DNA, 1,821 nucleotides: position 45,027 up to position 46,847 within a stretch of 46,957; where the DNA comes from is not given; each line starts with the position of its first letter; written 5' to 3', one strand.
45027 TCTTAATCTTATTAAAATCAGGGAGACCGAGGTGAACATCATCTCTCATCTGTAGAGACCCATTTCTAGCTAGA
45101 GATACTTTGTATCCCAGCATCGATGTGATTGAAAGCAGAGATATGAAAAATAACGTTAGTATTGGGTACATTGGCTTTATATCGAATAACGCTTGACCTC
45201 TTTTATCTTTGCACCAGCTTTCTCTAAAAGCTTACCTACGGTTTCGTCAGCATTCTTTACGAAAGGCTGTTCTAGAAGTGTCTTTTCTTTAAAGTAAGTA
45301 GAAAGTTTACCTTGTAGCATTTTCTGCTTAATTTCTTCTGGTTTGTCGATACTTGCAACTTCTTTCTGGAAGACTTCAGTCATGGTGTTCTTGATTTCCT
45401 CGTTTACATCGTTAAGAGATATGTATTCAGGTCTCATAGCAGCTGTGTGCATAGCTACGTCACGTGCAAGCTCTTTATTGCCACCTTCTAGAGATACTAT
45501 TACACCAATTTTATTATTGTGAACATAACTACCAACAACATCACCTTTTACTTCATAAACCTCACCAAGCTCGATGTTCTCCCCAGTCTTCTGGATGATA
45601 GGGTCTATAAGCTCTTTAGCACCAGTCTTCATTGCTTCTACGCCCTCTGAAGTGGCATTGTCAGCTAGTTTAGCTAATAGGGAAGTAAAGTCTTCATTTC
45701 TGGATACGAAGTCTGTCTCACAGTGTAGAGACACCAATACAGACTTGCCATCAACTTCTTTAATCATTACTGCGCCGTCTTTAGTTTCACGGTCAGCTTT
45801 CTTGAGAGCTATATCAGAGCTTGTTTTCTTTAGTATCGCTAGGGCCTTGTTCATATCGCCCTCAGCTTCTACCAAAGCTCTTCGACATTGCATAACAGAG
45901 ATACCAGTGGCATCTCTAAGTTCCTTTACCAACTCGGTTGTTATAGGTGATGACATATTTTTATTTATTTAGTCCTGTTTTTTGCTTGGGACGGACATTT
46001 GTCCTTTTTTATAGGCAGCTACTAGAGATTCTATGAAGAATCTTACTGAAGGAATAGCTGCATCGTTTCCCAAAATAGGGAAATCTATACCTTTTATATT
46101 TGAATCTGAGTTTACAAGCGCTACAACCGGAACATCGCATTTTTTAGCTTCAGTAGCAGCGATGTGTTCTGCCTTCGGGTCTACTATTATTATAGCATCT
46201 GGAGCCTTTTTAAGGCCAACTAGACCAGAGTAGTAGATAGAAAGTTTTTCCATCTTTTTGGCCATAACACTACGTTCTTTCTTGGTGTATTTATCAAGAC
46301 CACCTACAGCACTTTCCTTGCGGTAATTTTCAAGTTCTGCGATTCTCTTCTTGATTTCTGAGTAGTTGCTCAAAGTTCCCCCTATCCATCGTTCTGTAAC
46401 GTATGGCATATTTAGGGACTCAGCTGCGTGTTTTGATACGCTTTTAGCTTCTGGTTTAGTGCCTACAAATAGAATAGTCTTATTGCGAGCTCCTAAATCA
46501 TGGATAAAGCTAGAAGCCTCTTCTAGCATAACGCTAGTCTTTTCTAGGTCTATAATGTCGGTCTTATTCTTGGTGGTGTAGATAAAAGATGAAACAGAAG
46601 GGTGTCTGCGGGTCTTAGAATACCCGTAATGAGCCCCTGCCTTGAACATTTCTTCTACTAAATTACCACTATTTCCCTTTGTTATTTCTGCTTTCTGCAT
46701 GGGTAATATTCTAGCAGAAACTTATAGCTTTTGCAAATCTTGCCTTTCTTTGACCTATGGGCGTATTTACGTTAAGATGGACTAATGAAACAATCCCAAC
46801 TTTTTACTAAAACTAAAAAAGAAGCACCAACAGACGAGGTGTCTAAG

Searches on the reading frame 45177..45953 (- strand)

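Call 62: search_protein_families(library=pfam, proteins=[window:45177-45953:-], max_evalue=0.00001)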
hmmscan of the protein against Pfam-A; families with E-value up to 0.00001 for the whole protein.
window:45177-45953:- (258 aa): 1 family
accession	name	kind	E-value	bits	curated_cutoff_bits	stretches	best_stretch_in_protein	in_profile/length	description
PF00889.24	EF_TS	-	2.8e-52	177.7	27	1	72-257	2-201/204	Elongation factor TS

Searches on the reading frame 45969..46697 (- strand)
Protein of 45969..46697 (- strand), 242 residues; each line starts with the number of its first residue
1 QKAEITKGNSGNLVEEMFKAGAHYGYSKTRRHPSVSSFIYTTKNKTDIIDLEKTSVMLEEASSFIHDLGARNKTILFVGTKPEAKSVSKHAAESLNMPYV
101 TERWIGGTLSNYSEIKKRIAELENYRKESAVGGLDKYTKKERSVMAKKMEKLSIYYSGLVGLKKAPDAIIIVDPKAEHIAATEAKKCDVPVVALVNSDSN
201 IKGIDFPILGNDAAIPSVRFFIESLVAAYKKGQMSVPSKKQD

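Call 62: search_protein_families(library=pfam, proteins=[window:45969-46697:-], max_evalue=0.00001)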
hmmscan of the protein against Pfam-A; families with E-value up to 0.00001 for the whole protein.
window:45969-46697:- (242 aa): 1 family
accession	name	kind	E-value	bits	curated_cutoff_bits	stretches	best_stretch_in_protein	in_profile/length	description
PF00318.25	Ribosomal_S2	-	8.1e-65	218.5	26.1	1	17-232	1-216/216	Ribosomal protein S2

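Call 84: find_encoding_contigs(protein=window:45969-46697:-, flank=10000, max_places=2)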
Protein window:45969-46697:- (242 aa): no gene with exactly this product is on record in the collection.
